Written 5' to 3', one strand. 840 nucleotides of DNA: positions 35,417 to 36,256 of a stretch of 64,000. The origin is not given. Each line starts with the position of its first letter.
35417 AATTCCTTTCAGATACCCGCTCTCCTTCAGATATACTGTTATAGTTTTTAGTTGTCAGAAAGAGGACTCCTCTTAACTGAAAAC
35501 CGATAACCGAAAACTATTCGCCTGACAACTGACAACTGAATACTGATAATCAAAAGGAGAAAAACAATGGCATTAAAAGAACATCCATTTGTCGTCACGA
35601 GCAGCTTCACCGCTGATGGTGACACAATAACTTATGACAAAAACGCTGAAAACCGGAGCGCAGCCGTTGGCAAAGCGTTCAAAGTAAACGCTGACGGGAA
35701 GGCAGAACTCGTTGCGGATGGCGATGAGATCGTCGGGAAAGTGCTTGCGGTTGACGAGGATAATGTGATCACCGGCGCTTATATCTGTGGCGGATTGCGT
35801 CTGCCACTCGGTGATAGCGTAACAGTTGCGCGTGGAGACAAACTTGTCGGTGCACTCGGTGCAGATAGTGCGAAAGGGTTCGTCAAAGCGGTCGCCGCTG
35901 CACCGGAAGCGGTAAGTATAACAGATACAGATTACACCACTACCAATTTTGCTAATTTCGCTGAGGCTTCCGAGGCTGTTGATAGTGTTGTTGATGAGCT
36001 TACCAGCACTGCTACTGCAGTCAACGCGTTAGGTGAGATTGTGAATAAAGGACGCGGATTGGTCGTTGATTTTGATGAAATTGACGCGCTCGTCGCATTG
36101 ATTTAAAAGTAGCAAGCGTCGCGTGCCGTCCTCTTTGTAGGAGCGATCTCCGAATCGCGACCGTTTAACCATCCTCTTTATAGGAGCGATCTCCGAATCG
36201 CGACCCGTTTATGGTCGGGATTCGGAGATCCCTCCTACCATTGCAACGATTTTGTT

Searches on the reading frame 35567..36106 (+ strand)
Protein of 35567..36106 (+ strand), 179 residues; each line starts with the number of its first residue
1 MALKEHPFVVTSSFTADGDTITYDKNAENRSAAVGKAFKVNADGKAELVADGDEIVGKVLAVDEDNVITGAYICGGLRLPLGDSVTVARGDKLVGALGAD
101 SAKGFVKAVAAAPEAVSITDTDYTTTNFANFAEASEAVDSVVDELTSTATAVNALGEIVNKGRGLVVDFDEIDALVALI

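Call 13: search_protein_families(library=pfam, proteins=[window:35567-36106:+], max_evalue=0.01)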
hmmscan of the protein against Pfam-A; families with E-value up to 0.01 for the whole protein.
window:35567-36106:+ (179 aa): 0 families

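Call 21: search_protein_families(library=phrogs, proteins=[window:35567-36106:+], max_evalue=0.01)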
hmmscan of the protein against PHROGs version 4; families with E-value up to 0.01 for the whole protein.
window:35567-36106:+ (179 aa): 1 family
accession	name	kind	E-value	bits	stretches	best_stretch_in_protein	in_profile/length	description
phrog_4588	-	head and packaging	0.00048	20.9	1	20-75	16-70/121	virion structural protein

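Call 51: search_protein_families(library=pfam, proteins=[window:35567-36106:+], max_evalue=0.05)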
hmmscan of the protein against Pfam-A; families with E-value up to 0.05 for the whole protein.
window:35567-36106:+ (179 aa): 1 family
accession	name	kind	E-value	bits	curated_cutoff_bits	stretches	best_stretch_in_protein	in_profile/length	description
PF16426.10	DUF5023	-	0.018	15.1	25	1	82-150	46-119/197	Domain of unknown function (DUF5023)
